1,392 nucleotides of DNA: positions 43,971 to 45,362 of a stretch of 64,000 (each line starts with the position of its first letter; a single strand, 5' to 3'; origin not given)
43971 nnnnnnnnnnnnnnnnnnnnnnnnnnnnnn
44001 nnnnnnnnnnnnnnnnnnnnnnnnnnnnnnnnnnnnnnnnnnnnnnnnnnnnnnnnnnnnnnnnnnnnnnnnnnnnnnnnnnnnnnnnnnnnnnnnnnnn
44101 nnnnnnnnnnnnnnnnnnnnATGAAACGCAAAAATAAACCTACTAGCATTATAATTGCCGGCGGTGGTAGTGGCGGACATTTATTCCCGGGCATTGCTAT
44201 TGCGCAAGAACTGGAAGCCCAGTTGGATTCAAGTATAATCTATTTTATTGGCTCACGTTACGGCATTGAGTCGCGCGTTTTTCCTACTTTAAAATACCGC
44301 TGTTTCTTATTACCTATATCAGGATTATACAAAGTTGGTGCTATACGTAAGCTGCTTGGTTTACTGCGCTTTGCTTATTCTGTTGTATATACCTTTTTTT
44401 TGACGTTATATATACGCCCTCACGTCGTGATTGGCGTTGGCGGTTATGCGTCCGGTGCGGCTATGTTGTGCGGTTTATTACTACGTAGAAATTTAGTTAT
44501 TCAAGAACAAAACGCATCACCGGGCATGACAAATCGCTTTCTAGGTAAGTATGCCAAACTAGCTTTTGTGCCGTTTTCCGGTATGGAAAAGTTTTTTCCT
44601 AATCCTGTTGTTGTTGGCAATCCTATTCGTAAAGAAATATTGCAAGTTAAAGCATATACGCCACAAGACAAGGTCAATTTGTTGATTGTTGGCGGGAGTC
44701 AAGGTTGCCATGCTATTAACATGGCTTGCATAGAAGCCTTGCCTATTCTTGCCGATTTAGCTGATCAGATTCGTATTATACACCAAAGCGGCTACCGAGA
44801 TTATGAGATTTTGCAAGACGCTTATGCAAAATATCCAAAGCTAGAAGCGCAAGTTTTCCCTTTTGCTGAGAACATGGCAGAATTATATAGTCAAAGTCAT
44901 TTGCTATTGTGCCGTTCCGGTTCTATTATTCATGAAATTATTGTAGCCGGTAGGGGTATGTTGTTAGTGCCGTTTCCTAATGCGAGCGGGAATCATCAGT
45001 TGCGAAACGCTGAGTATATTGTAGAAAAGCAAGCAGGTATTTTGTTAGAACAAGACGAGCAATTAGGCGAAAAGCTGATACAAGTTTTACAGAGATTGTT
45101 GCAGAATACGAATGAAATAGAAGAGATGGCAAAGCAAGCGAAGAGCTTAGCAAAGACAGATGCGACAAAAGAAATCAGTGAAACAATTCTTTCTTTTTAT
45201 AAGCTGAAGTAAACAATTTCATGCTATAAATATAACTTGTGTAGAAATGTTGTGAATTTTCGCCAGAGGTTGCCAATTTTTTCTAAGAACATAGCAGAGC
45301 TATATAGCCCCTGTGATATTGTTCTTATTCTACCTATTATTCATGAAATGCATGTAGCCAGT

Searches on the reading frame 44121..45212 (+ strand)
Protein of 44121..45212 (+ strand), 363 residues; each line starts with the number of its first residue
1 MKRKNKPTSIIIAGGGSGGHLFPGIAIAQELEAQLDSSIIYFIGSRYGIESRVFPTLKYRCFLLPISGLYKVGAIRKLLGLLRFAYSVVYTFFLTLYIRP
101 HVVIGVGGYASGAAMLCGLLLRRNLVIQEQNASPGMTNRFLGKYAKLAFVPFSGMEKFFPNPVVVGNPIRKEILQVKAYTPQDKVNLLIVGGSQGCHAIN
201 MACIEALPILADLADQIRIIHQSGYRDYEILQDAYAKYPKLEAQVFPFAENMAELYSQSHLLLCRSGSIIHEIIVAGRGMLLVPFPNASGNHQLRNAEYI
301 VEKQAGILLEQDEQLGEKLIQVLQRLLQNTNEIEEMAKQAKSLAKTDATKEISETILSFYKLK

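Call 7: search_protein_families(library=ncbifam, proteins=[window:44121-45212:+])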
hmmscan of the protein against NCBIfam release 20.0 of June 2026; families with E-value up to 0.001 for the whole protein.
window:44121-45212:+ (363 aa): 6 families
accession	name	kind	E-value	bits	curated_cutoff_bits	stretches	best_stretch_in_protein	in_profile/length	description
TIGR01133.1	murG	equivalog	5.3e-77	259.2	250.25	1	5-356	3-353/353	undecaprenyldiphospho-muramoylpentapeptide beta-N-acetylglucosaminyltransferase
NF009102.0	PRK12446.1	equivalog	4.5e-27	94.9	339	1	9-352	3-345/352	undecaprenyldiphospho-muramoylpentapeptide beta-N-acetylglucosaminyltransferase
NF010135.0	PRK13609.1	equivalog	1.3e-09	37.5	500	1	171-358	189-367/388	diglucosyl diacylglycerol synthase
NF010134.0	PRK13608.1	equivalog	5.7e-07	28.9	557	1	176-359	195-368/391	diglucosyl diacylglycerol synthase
NF041548.1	PssE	equivalog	2e-06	27.8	120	1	216-326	16-127/146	PssE/Cps14G family polysaccharide biosynthesis glycosyltransferase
TIGR03590.1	PseG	equivalog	1e-05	25.3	153.55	1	169-284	154-268/280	UDP-2,4-diacetamido-2,4,6-trideoxy-beta-L-altropyranose hydrolase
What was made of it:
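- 44121..45212 (+): Intact murG, the parent gene. Its last ~515 bp (44697-45212) are the source of every unit in the array. TIGR01133 murG scores 259 bits against a cut-off of 250 and covers profile positions 3-353 of 353 (call 7).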

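Call 10: find_encoding_contigs(protein=window:44121-45212:+, flank=10000, max_places=6)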
Protein window:44121-45212:+ (363 aa): no gene with exactly this product is on record in the collection.

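Call 13: find_related_loci(query=window:44121-45212:+, collection=genome_contigs, flank=10000)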
Query window:44121-45212:+ (363 aa) in genome_contigs; peptide patterns used: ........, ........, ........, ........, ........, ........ (x = any residue, [..] = any of these).
61 stretches matched a pattern; 9 encode a relative of the query (tblastn E <= 1e-3); 9 distinct loci.
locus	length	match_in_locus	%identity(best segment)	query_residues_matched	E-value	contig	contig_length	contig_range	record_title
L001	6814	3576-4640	32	10-354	4e-53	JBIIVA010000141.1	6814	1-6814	MAG: Crocinitomicaceae bacterium isolate ME2004-09-30_3300044641_group2_bin113 Rohwer_bin728_scaffold_13875_c1, whole ge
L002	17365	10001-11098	32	3-361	9e-48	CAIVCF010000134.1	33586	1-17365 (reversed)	MAG: uncultured Chitinophagaceae bacterium isolate AM-lipid-02-D4_bin-0365 genome assembly, contig: bin-0365:134/261, wh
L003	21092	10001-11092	33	5-359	6e-47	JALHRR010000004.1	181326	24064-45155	MAG: Saprospiraceae bacterium isolate maxbin.211 c_000000000511, whole genome shotgun sequence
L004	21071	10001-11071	32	8-357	3e-46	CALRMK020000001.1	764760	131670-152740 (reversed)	MAG: Caulobacter sp. UNC279MFTsu5.1 isolate JJ-K9-75-7-m2-bin58 genome assembly, contig: JJ-SLHB4-253-C1, whole genome s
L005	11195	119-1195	31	10-361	2e-45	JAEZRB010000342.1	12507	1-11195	MAG: Bacteroidetes bacterium isolate OH_PBB_119 k127_1348726, whole genome shotgun sequence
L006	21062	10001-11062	33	11-357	3e-44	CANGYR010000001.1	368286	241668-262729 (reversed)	MAG: Chitinophagaceae bacterium isolate RE-18aug17-154 genome assembly, contig: RE-18aug17-C20, whole genome shotgun seq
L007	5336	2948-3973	30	22-357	9e-38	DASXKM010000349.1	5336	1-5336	MAG TPA_asm: Puia sp. isolate SMAG_U5276 k141_2444716, whole genome shotgun sequence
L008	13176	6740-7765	30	22-357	3e-37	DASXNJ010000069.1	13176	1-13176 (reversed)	MAG TPA_asm: Puia sp. isolate SMAG_U5351 k141_7321944, whole genome shotgun sequence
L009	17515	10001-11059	30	16-361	1e-35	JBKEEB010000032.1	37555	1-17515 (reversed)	MAG: Niabella sp. isolate VLC_005 c_000000840596, whole genome shotgun sequence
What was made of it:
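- Tried and rejected: The genome_contigs scan with MurG found only relatives at 30-33% identity (call 13).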

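Call 17: find_homologous_proteins(query=window:44121-45212:+, max_evalue=1e-20)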
Query window:44121-45212:+ (363 aa): 7516 proteins with E <= 1e-20 among 8000 candidates; the best 120 are listed.
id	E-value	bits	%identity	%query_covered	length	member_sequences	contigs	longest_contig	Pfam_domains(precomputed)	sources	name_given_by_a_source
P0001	6.0e-236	800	100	100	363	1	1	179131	PF04101.23,PF03033.27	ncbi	-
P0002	1.2e-98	348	45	98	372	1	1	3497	PF04101.23,PF03033.27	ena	-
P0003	2.5e-98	347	45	100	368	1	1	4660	PF00201.25,PF04101.23,PF03033.27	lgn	-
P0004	6.2e-98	346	48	97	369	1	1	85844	PF04101.23,PF03033.27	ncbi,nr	ncbi:MAG: undecaprenyldiphospho-muramoylpentapeptide beta-N-acetylglucosaminyltransferase [bacterium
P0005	1.0e-97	345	45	100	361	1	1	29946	PF04101.23,PF03033.27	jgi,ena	-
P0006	4.8e-97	343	46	100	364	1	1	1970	PF04101.23,PF03033.27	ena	-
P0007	1.6e-95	338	45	98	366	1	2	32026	PF04101.23,PF03033.27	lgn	-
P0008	4.0e-95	337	42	94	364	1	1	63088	PF04101.23,PF03033.27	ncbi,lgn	-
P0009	1.2e-94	335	45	100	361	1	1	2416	PF04101.23,PF03033.27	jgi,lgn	-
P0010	2.6e-94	334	43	98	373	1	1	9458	PF04101.23,PF03033.27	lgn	-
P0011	3.4e-93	330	45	99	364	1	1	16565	PF04101.23,PF03033.27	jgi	-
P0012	3.7e-93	330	44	100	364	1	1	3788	PF04101.23,PF03033.27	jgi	-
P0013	3.8e-93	330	44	97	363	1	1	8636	PF04101.23,PF03033.27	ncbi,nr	ncbi:MAG: undecaprenyldiphospho-muramoylpentapeptide beta-N-acetylglucosaminyltransferase [Proteobac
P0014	7.8e-93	329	43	98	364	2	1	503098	PF04101.23,PF03033.27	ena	-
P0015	3.1e-92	327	45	98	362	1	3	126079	PF04101.23,PF03033.27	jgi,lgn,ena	-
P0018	1.3e-91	325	43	98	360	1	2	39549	PF04101.23,PF03033.27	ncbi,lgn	-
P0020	1.0e-90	322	46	99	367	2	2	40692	PF04101.23,PF03033.27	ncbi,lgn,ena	-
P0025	2.3e-89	318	43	100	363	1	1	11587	PF04101.23,PF03033.27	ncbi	-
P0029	1.3e-86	309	43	97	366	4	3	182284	PF04101.23,PF03033.27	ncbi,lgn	-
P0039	8.9e-80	286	43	96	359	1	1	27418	PF04101.23,PF03033.27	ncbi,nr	ncbi:MAG: undecaprenyldiphospho-muramoylpentapeptide beta-N-acetylglucosaminyltransferase [Candidatu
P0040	1.1e-78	283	40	99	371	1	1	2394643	PF04101.23,PF03033.27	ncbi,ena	-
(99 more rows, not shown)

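Call 18: find_encoding_contigs(protein=P0001, flank=10000, max_places=3)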
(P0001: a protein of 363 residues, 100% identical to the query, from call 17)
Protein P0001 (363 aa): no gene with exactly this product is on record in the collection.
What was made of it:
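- Tried and rejected: The exact MurG and Pgk proteins are in the protein collection (one NCBI contig of 179,131 bp), but the encoding-contig index does not hold them (calls 10, 18).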

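Call 19: find_encoding_contigs(protein=P0004, flank=10000, max_places=3)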
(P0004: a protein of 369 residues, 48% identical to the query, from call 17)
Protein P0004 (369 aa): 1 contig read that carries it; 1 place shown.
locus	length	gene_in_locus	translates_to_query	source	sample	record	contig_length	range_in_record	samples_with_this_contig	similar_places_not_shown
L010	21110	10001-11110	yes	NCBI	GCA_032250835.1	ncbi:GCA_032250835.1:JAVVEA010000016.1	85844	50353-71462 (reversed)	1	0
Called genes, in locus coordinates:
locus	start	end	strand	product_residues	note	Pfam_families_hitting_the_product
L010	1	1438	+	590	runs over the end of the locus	PF00682:HMGL-like (weak), PF02436:PYC_OADA, PF00364:Biotin_lipoyl, PF25917:BSH_RND (weak), PF25984:BSH_YknX (faint)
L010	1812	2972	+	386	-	PF03977:OAD_beta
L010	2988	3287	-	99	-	-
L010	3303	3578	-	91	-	-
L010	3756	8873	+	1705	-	PF00072:Response_reg (weak)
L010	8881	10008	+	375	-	PF01098:FTSW_RODA_SPOVE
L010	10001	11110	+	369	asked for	PF03033:Glyco_transf_28, PF04101:Glyco_tran_28_C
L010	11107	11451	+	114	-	PF03960:ArsC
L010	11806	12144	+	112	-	PF12840:HTH_20, PF01022:HTH_5, PF12802:MarR_2 (weak), PF13412:HTH_24 (weak), PF01047:MarR (weak)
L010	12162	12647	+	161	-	PF08327:AHSA1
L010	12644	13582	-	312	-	PF00753:Lactamase_B, PF12706:Lactamase_B_2 (weak)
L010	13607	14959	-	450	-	PF07885:Ion_trans_2, PF02254:TrkA_N, PF02080:TrkA_C, PF00072:Response_reg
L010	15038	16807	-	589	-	PF02771:Acyl-CoA_dh_N, PF02770:Acyl-CoA_dh_M, PF00441:Acyl-CoA_dh_1, PF22924:ACOX_C_alpha1 (weak), PF08028:Acyl-CoA_dh_2, PF21263:Acyl-CoA-dh_C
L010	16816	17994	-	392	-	PF00108:Thiolase_N, PF00109:ketoacyl-synt (weak), PF02803:Thiolase_C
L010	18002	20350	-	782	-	PF01266:DAO (weak), PF02737:3HCDH_N, PF00725:3HCDH, PF00378:ECH_1 (weak)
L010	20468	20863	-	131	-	PF01643:Acyl-ACP_TE, PF20791:Acyl-ACP_TE_C, PF13279:4HBT_2, PF03061:4HBT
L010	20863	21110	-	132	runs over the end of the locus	PF13411:MerR_1, PF00376:MerR, PF09278:MerR-DNA-bind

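Call 20: list_cluster_members(proteins=[P0001, P0004, P0008, P0013, P0018, P0020, P0025, P0029, P0039, P0040])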
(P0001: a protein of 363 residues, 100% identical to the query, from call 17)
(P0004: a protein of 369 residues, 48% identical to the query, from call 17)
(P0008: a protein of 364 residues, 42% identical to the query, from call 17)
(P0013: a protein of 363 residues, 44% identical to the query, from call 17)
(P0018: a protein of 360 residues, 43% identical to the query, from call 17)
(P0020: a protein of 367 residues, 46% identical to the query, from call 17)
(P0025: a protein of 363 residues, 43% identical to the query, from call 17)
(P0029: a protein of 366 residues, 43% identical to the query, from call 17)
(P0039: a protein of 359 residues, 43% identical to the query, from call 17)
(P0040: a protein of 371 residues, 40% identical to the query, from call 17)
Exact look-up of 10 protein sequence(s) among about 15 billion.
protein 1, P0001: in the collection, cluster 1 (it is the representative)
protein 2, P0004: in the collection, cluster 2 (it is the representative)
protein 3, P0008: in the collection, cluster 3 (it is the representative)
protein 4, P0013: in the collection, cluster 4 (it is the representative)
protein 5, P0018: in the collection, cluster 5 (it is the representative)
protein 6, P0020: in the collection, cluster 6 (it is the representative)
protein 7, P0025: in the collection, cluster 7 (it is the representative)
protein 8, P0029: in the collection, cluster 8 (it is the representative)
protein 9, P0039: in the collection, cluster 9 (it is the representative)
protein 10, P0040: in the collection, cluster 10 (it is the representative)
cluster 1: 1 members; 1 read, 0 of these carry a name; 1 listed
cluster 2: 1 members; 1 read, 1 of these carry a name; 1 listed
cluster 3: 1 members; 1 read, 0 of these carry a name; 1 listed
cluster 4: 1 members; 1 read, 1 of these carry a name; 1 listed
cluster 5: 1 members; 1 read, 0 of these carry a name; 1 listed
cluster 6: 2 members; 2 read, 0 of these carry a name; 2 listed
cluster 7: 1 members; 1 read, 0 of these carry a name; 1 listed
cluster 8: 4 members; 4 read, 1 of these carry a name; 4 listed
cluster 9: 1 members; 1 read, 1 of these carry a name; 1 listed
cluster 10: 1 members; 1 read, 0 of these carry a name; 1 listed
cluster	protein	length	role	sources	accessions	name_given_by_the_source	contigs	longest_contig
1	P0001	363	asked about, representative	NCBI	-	-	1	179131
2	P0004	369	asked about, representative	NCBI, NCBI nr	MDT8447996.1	MAG: undecaprenyldiphospho-muramoylpentapeptide beta-N-acetylglucosaminyltransferase ... | undecaprenyldiphospho-muramoylpentapeptide beta-N-acetylglucosaminyltransferase ...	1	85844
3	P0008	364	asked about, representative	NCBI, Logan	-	-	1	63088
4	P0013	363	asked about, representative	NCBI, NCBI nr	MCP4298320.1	MAG: undecaprenyldiphospho-muramoylpentapeptide beta-N-acetylglucosaminyltransferase ... | undecaprenyldiphospho-muramoylpentapeptide beta-N-acetylglucosaminyltransferase ...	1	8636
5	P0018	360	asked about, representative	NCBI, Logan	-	-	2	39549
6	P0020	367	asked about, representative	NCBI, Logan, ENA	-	-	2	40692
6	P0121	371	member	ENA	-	-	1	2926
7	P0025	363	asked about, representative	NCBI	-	-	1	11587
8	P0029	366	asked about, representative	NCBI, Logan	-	-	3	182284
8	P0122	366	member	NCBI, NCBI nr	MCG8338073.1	MAG: undecaprenyldiphospho-muramoylpentapeptide beta-N-acetylglucosaminyltransferase ... | undecaprenyldiphospho-muramoylpentapeptide beta-N-acetylglucosaminyltransferase ...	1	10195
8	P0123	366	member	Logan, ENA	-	-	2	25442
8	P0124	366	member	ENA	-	-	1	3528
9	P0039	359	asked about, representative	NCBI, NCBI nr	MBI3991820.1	MAG: undecaprenyldiphospho-muramoylpentapeptide beta-N-acetylglucosaminyltransferase ... | undecaprenyldiphospho-muramoylpentapeptide beta-N-acetylglucosaminyltransferase ...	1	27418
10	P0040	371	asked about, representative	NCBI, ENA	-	-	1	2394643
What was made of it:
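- Tried and rejected: Cluster look-up gave no organism names (call 20).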

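Call 24: find_encoding_contigs(protein=P0008, flank=8000, max_places=2)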
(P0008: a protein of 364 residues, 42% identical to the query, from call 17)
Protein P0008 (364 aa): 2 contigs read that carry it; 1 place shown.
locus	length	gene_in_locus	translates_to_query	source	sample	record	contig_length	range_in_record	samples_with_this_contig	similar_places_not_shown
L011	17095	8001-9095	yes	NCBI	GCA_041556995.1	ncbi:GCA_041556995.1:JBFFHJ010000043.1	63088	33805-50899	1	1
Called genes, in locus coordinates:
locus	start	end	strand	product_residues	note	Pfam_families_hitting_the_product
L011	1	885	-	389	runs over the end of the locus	PF01702:TGT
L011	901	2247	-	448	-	PF01474:DAHP_synth_2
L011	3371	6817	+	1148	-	PF00072:Response_reg (faint)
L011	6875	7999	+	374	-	PF01098:FTSW_RODA_SPOVE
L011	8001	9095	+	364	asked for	PF03033:Glyco_transf_28, PF04101:Glyco_tran_28_C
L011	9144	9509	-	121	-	PF03840:SecG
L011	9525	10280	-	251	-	PF00121:TIM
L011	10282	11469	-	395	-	PF00162:PGK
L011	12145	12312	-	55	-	-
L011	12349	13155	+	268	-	PF02621:VitK2_biosynth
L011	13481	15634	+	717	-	PF00009:GTP_EFTU, PF22042:EF-G_D2, PF03144:GTP_EFTU_D2, PF14492:EFG_III, PF16658:RF3_C (weak), PF03764:EFG_IV, PF00679:EFG_C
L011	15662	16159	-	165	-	PF07238:PilZ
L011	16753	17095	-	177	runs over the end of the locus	-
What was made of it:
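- The relative with the same gene order manages with a 48-bp spacer (call 24).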

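Call 25: find_encoding_contigs(protein=P0014, flank=8000, max_places=2)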
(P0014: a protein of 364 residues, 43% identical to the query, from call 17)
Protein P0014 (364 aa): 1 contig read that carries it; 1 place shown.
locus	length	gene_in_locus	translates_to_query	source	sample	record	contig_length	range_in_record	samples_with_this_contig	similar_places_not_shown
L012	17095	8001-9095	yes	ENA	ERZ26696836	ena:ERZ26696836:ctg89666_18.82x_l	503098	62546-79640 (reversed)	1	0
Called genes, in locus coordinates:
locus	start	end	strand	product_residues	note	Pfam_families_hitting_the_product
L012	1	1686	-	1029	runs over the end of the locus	PF00133:tRNA-synt_1, PF09334:tRNA-synt_1g (weak), PF01406:tRNA-synt_1e (weak), PF08264:Anticodon_1, PF19302:DUF5915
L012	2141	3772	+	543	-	PF00224:PK, PF02887:PK_C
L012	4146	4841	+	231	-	PF00072:Response_reg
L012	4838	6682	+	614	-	-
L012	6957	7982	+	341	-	PF01098:FTSW_RODA_SPOVE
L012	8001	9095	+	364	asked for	PF03033:Glyco_transf_28, PF04101:Glyco_tran_28_C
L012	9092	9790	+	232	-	PF02557:VanY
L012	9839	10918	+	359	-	PF00924:MS_channel_2nd, PF21082:MS_channel_3rd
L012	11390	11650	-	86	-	-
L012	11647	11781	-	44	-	-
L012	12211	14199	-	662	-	-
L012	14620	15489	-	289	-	PF04018:VCA0040-like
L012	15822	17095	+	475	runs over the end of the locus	PF02934:GatB_N, PF02637:GatB_Yqey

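Call 26: find_encoding_contigs(protein=P0015, flank=8000, max_places=2)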
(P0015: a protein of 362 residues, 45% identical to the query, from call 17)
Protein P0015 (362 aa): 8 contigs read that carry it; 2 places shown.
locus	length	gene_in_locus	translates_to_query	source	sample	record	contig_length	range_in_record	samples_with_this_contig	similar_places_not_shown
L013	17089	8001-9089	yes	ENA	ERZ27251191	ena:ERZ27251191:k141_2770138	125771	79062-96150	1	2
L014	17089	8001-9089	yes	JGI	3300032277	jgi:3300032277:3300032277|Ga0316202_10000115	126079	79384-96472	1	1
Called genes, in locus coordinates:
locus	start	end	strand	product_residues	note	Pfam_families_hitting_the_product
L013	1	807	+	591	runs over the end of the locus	PF00682:HMGL-like, PF02436:PYC_OADA, PF00364:Biotin_lipoyl, PF25984:BSH_YknX (faint)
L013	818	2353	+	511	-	PF03977:OAD_beta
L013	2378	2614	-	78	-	-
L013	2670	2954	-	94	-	-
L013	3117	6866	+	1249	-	PF00072:Response_reg (weak)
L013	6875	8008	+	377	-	PF01098:FTSW_RODA_SPOVE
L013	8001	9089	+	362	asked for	PF03033:Glyco_transf_28, PF04101:Glyco_tran_28_C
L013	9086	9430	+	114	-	PF00462:Glutaredoxin (weak), PF03960:ArsC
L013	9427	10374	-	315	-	PF00753:Lactamase_B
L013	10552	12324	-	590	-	PF02771:Acyl-CoA_dh_N, PF02770:Acyl-CoA_dh_M, PF00441:Acyl-CoA_dh_1, PF22924:ACOX_C_alpha1, PF08028:Acyl-CoA_dh_2, PF21343:ACAD9-ACADV_C (faint), PF21263:Acyl-CoA-dh_C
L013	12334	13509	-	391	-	PF00108:Thiolase_N, PF02803:Thiolase_C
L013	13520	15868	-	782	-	PF01266:DAO (weak), PF02737:3HCDH_N, PF03446:NAD_binding_2 (weak), PF00725:3HCDH, PF00378:ECH_1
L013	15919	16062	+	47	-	-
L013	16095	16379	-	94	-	PF13744:HTH_37 (weak), PF13560:HTH_31, PF12844:HTH_19, PF01381:HTH_3, PF13443:HTH_26 (weak)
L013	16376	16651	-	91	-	PF05973:Gp49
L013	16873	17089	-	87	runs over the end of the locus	PF05016:ParE_toxin, PF06769:YoeB_toxin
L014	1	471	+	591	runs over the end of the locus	PF00682:HMGL-like, PF02436:PYC_OADA, PF00364:Biotin_lipoyl, PF25984:BSH_YknX (faint)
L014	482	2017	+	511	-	PF03977:OAD_beta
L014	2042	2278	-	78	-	-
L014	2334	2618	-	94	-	-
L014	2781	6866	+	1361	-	PF00072:Response_reg (weak)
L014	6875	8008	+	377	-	PF01098:FTSW_RODA_SPOVE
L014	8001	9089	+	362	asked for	PF03033:Glyco_transf_28, PF04101:Glyco_tran_28_C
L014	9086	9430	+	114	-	PF00462:Glutaredoxin (weak), PF03960:ArsC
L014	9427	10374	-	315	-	PF00753:Lactamase_B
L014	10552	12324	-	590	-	PF02771:Acyl-CoA_dh_N, PF02770:Acyl-CoA_dh_M, PF00441:Acyl-CoA_dh_1, PF22924:ACOX_C_alpha1, PF08028:Acyl-CoA_dh_2, PF21343:ACAD9-ACADV_C (faint), PF21263:Acyl-CoA-dh_C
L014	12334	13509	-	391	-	PF00108:Thiolase_N, PF02803:Thiolase_C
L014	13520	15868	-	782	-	PF01266:DAO (weak), PF02737:3HCDH_N, PF03446:NAD_binding_2 (weak), PF00725:3HCDH, PF00378:ECH_1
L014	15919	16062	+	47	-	-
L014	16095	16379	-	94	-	PF13744:HTH_37 (weak), PF13560:HTH_31, PF12844:HTH_19, PF01381:HTH_3, PF13443:HTH_26 (weak)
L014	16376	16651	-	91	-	PF05973:Gp49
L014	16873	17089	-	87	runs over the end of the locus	PF05016:ParE_toxin, PF06769:YoeB_toxin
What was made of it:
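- On Remnant of a canonical dcw cluster (murG-murC-ftsQ-ftsA-ftsZ): In four relatives, murG is followed by arsC (L010; L013 and L014), by vanY (L012), or by convergent secG-tpiA-pgk (L011) (calls 19, 24-26).
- Four relatives have murG as the terminal gene of the module, and one shows the identical murG/secG convergence with a 48-bp spacer (calls 19, 24-26).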
